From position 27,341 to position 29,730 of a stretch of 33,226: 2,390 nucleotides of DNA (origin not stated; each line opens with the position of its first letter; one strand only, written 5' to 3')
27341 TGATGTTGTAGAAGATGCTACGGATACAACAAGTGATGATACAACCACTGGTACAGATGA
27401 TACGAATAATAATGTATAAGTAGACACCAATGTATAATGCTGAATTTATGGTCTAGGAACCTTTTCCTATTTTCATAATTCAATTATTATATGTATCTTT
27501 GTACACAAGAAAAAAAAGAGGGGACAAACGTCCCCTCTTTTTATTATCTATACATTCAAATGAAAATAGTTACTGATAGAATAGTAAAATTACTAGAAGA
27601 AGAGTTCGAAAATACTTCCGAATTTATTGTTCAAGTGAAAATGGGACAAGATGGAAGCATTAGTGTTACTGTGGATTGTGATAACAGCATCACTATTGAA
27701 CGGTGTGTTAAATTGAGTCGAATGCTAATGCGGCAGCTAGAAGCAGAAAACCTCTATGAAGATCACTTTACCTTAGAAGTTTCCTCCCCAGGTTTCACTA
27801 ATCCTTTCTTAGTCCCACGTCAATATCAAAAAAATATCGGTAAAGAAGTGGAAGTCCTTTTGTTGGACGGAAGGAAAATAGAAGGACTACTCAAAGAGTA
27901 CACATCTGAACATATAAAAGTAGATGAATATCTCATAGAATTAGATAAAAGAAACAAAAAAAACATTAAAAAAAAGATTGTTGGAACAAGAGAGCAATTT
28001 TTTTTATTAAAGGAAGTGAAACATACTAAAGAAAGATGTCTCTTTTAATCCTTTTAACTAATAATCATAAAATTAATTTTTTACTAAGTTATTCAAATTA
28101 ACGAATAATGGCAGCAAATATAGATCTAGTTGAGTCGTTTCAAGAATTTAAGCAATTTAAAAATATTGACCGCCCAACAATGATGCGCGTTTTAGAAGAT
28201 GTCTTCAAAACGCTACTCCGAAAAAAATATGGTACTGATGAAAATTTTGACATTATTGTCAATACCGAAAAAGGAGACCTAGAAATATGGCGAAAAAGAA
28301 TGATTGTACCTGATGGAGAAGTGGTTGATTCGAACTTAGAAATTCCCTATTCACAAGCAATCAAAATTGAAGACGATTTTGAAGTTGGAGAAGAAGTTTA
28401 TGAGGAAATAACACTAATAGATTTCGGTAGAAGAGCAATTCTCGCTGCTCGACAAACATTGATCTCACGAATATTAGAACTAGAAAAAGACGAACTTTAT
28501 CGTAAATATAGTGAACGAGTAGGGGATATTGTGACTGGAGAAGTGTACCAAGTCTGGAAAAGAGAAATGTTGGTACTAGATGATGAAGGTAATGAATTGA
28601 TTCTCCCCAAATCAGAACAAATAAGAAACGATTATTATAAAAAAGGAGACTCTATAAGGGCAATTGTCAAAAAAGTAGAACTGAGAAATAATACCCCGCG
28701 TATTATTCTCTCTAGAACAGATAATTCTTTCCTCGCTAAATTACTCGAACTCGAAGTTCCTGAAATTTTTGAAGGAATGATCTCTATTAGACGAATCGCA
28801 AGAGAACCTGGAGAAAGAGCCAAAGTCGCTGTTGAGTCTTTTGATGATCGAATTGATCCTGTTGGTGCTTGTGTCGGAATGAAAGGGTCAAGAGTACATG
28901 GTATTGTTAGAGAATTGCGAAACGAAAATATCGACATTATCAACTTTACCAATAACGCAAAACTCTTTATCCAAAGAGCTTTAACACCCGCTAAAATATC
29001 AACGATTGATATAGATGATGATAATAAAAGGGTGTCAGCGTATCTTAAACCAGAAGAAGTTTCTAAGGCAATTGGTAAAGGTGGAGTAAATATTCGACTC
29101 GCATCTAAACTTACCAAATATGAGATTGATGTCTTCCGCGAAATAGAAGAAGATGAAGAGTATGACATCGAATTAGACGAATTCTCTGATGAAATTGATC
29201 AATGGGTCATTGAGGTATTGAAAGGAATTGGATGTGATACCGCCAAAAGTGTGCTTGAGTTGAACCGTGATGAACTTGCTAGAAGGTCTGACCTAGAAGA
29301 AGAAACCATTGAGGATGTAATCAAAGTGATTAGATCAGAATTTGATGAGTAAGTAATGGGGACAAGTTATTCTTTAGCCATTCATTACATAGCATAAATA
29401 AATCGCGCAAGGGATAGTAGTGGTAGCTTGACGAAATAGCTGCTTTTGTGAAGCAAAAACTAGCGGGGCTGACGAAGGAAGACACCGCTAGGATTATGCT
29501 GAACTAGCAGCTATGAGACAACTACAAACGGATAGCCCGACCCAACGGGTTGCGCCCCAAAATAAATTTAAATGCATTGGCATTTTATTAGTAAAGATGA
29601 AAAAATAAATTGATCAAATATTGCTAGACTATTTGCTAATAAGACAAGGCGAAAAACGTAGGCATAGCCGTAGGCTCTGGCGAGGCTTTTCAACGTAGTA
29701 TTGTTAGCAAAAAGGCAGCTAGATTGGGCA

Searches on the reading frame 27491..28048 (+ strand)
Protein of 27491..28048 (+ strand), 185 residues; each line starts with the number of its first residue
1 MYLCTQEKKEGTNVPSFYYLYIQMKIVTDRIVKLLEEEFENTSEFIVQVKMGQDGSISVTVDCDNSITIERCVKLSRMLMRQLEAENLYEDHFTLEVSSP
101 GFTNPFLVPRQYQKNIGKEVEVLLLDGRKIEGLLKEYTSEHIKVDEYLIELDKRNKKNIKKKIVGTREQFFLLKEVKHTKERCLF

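Call 32: search_protein_families(library=pfam, proteins=[window:27491-28048:+], max_evalue=0.00001)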
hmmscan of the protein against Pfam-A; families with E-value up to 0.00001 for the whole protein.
window:27491-28048:+ (185 aa): 1 family
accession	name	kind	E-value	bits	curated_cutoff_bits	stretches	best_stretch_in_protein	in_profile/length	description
PF02576.22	RimP_N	-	3.1e-13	50.3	22.7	1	48-102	18-72/73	RimP N-terminal domain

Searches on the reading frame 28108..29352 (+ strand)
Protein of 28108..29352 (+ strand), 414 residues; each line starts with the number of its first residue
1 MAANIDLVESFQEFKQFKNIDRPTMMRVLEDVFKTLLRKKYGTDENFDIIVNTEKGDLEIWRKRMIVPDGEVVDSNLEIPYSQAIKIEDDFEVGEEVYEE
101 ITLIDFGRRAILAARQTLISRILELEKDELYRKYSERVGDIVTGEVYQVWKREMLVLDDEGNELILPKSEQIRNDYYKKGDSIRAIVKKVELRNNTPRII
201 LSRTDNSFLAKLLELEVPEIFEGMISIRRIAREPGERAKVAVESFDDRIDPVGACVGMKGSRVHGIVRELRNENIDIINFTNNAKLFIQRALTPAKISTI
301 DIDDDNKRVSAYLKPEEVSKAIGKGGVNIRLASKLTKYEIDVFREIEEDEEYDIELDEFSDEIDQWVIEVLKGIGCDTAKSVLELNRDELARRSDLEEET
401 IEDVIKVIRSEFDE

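Call 32: search_protein_families(library=pfam, proteins=[window:28108-29352:+], max_evalue=0.00001)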
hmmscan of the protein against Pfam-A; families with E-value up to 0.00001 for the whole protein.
window:28108-29352:+ (414 aa): 4 families
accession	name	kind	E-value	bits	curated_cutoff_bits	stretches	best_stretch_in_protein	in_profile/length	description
PF08529.16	NusA_N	-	1e-29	103.6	23.8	1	6-128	1-119/119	NusA N-terminal domain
PF13184.12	KH_5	-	7.9e-27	93.6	27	1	234-302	1-69/69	NusA-like KH domain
PF23095.1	KH_NusA_C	-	3.3e-08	33.9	34.2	1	313-342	5-34/59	Transcription termination/antitermination protein NusA, KH domain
PF00575.29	S1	-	2.6e-07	31.4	22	0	137-202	3-72/74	S1 RNA binding domain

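Call 37: find_homologous_proteins(query=window:28108-29352:+, max_evalue=1e-80)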
Query window:28108-29352:+ (414 aa): 8000 proteins with E <= 1e-80 among 8000 candidates; the best 120 are listed.
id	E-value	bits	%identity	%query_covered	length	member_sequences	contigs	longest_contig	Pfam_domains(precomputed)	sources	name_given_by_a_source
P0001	1.1e-260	883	100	100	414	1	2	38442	PF13184.13,PF26594.2,PF00575.30,PF08529.17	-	-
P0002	5.6e-253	857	96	100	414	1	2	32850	PF13184.13,PF26594.2,PF00575.30,PF08529.17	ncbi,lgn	-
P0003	2.6e-223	760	83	100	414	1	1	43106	PF13184.13,PF26594.2,PF08529.17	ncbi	-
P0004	1.5e-215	734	81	99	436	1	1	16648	PF13184.13,PF26594.2,PF08529.17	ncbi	-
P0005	9.4e-213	725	80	100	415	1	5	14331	PF13184.13,PF26594.2,PF00575.30,PF08529.17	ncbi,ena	-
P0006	3.0e-211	720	78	100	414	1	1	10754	PF13184.13,PF26594.2,PF07650.24,PF08529.17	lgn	-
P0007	1.7e-210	718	78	100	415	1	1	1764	PF13184.13,PF26594.2,PF00575.30,PF08529.17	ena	-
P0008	2.6e-210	717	78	100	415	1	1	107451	PF13184.13,PF26594.2,PF08529.17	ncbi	ncbi:MAG: transcription termination factor NusA [Chitinophagales bacterium]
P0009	1.1e-209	715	78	100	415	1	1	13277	PF13184.13,PF26594.2,PF08529.17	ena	-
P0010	4.1e-209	713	79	100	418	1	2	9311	PF13184.13,PF26594.2,PF08529.17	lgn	-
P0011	5.5e-209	713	78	100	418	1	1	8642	PF13184.13,PF26594.2,PF08529.17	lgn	-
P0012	6.6e-209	712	77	99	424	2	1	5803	PF13184.13,PF26594.2,PF00575.30,PF08529.17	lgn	-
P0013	7.9e-209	712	77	100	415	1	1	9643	PF13184.13,PF26594.2,PF00575.30,PF08529.17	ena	-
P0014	8.6e-209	712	77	100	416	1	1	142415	PF13184.13,PF26594.2,PF07650.24,PF08529.17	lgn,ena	-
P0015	3.4e-208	710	77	100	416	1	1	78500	PF13184.13,PF26594.2,PF08529.17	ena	-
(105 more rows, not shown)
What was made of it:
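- The host is a Chitinophagales bacterium of the phylum Bacteroidota (calls 32, 37).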

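Call 38: find_encoding_contigs(protein=P0002, flank=10000, max_places=3)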
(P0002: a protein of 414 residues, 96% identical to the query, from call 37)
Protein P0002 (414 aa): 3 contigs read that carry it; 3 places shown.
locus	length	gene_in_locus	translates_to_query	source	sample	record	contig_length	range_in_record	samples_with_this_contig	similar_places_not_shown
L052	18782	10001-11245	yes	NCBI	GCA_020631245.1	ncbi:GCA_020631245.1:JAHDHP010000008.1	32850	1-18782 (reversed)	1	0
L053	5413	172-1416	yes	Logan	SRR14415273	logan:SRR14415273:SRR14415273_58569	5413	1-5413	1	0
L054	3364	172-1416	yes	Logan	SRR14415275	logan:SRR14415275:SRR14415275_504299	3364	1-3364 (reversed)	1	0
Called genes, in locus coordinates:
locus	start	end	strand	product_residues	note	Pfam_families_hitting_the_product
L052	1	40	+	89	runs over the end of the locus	PF00253:Ribosomal_S14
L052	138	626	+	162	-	PF00410:Ribosomal_S8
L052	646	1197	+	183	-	PF00347:Ribosomal_L6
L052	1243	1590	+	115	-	PF00861:Ribosomal_L18p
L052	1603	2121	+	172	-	PF00333:Ribosomal_S5, PF03719:Ribosomal_S5_C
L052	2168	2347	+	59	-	PF00327:Ribosomal_L30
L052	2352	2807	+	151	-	PF00828:Ribosomal_L27A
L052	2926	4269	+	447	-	PF00344:SecY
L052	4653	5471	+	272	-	PF00557:Peptidase_M24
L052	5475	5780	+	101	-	PF01176:eIF-1a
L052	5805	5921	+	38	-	PF00444:Ribosomal_L36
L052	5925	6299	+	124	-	PF00416:Ribosomal_S13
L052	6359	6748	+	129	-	PF00411:Ribosomal_S11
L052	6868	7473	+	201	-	PF00163:Ribosomal_S4, PF01479:S4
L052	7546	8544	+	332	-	PF01193:RNA_pol_L, PF01000:RNA_pol_A_bac, PF03118:RNA_pol_A_CTD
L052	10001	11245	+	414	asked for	PF08529:NusA_N, PF00575:S1 (faint), PF13184:KH_NusA_1st, PF26594:KH_NusA_2nd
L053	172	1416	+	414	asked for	PF08529:NusA_N, PF00575:S1 (faint), PF13184:KH_NusA_1st, PF26594:KH_NusA_2nd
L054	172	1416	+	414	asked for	PF08529:NusA_N, PF00575:S1 (faint), PF13184:KH_NusA_1st, PF26594:KH_NusA_2nd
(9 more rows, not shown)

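Call 39: find_encoding_contigs(protein=P0003, flank=10000, max_places=2)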
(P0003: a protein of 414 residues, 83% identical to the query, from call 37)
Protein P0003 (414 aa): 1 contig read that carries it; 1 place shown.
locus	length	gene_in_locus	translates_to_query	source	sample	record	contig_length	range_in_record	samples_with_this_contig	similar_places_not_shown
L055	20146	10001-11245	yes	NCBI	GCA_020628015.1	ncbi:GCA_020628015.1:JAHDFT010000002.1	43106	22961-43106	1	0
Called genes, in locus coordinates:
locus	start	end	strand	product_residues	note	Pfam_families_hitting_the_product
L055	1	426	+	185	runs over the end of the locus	PF00347:Ribosomal_L6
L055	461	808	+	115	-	PF00861:Ribosomal_L18p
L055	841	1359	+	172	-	PF00333:Ribosomal_S5, PF03719:Ribosomal_S5_C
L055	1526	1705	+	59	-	PF00327:Ribosomal_L30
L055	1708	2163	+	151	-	PF00828:Ribosomal_L27A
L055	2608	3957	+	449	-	PF00344:SecY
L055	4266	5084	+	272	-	PF00557:Peptidase_M24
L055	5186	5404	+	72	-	PF01176:eIF-1a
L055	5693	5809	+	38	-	PF00444:Ribosomal_L36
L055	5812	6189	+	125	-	PF00416:Ribosomal_S13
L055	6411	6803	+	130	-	PF00411:Ribosomal_S11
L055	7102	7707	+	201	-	PF00163:Ribosomal_S4, PF01479:S4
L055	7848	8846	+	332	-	PF01193:RNA_pol_L, PF01000:RNA_pol_A_bac, PF03118:RNA_pol_A_CTD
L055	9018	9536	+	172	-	PF01196:Ribosomal_L17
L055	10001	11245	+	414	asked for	PF08529:NusA_N, PF13184:KH_NusA_1st, PF26594:KH_NusA_2nd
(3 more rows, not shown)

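Call 44: find_encoding_contigs(protein=P0001, flank=10000, max_places=4)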
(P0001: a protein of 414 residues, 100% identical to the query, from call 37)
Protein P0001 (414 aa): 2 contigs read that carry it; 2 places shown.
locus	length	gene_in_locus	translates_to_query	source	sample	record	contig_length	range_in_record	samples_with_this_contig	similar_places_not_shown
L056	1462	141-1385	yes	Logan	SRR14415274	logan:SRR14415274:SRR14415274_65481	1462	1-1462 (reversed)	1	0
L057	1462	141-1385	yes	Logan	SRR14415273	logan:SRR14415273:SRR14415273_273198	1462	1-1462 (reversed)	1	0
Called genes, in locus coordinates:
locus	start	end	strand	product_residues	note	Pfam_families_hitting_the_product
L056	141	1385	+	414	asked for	PF08529:NusA_N, PF00575:S1 (faint), PF13184:KH_NusA_1st, PF26594:KH_NusA_2nd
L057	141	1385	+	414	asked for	PF08529:NusA_N, PF00575:S1 (faint), PF13184:KH_NusA_1st, PF26594:KH_NusA_2nd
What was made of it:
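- Tried and rejected: The window's own NusA sits only on 1.46-kb contigs that end just outside the gene (call 44).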

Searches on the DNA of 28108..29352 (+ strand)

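Call 52: search_rna_families(sources=[L055, L059, L058], threshold=evalue, max_evalue=1, show_alignments=2)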
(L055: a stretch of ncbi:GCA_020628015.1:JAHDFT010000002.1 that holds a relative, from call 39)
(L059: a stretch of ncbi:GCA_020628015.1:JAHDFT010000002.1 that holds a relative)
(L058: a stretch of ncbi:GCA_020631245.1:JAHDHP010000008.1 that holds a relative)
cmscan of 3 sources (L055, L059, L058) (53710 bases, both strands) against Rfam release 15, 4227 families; matches with E-value up to 1: 3.
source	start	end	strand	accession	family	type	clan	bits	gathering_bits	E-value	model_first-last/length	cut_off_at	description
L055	16378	16457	+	RF00053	mir-7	Gene; miRNA;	-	28.8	51.8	0.07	1-91/91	no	mir-7 microRNA precursor family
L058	3724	3781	-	RF01896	mir-142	Gene; miRNA;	-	26.9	57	0.31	14-74/85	no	mir-142 microRNA precursor family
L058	3720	3788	-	RF04170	MIR7723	Gene; miRNA;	-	26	200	0.46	1-235/235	no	MIR7723 microRNA precursor family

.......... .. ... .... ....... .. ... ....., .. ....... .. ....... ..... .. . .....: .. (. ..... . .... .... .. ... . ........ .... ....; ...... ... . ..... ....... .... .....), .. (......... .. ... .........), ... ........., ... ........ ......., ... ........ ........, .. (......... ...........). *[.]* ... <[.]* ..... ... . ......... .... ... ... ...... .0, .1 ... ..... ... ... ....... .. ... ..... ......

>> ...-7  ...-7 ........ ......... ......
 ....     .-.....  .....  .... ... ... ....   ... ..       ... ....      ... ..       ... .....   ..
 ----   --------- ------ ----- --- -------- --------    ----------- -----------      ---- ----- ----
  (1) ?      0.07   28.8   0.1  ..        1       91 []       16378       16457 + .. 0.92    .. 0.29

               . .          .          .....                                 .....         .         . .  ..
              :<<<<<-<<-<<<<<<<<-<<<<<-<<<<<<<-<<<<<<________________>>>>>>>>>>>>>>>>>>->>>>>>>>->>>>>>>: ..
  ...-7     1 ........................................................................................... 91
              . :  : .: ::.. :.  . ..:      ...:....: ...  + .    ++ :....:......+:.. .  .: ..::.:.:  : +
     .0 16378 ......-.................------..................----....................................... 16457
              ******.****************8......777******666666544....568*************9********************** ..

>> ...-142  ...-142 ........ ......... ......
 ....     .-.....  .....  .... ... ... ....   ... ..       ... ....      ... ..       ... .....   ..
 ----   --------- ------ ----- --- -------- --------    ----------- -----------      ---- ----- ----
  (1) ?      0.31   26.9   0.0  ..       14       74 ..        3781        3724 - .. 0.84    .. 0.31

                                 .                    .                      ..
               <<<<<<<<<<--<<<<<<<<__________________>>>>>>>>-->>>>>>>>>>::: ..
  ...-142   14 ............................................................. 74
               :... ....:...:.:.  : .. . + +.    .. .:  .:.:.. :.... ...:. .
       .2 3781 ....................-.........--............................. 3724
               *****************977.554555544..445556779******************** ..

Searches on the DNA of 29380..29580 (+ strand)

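Call 12: search_dna_similar(query=window:29404-29560:+, collection=plasmids, mode=distant, max_rows=40, max_evalue=0.001)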
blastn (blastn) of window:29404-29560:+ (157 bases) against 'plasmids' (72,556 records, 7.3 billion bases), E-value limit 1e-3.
No match.
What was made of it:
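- Tried and rejected: No match (call 12).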

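Call 22: search_rna_families(source=window, start=29380, end=29580, threshold=evalue, max_evalue=10, show_alignments=3)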
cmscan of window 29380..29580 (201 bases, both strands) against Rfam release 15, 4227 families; matches with E-value up to 10: 6.
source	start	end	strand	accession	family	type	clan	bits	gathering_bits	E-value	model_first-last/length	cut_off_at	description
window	29397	29546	+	RF01705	Flavo-1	Gene; sRNA;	-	17.7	42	0.2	1-76/76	no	Flavo-1 RNA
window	29435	29514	-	RF04201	MIR7510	Gene; miRNA;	-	16.7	93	0.83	1-79/79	no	MIR7510 microRNA precursor family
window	29545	29566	+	RF01114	TMV_UPD-PK1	Cis-reg;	-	14.4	33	3.2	1-22/22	no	Pseudoknot of upstream pseudoknot domain (UPD) of the 3'UTR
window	29442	29511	+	RF03775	mir-7578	Gene; miRNA;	-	12.4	60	7.4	1-82/82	no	mir-7578 microRNA precursor family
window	29445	29474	+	RF01138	sR23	Gene; snRNA; snoRNA; CD-box;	-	9.4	45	4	26-54/54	no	Small nucleolar RNA sR23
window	29466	29488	+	RF01151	snoU82P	Gene; snRNA; snoRNA; CD-box;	-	7.9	42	9.9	1-55/55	no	Small nucleolar RNA U82P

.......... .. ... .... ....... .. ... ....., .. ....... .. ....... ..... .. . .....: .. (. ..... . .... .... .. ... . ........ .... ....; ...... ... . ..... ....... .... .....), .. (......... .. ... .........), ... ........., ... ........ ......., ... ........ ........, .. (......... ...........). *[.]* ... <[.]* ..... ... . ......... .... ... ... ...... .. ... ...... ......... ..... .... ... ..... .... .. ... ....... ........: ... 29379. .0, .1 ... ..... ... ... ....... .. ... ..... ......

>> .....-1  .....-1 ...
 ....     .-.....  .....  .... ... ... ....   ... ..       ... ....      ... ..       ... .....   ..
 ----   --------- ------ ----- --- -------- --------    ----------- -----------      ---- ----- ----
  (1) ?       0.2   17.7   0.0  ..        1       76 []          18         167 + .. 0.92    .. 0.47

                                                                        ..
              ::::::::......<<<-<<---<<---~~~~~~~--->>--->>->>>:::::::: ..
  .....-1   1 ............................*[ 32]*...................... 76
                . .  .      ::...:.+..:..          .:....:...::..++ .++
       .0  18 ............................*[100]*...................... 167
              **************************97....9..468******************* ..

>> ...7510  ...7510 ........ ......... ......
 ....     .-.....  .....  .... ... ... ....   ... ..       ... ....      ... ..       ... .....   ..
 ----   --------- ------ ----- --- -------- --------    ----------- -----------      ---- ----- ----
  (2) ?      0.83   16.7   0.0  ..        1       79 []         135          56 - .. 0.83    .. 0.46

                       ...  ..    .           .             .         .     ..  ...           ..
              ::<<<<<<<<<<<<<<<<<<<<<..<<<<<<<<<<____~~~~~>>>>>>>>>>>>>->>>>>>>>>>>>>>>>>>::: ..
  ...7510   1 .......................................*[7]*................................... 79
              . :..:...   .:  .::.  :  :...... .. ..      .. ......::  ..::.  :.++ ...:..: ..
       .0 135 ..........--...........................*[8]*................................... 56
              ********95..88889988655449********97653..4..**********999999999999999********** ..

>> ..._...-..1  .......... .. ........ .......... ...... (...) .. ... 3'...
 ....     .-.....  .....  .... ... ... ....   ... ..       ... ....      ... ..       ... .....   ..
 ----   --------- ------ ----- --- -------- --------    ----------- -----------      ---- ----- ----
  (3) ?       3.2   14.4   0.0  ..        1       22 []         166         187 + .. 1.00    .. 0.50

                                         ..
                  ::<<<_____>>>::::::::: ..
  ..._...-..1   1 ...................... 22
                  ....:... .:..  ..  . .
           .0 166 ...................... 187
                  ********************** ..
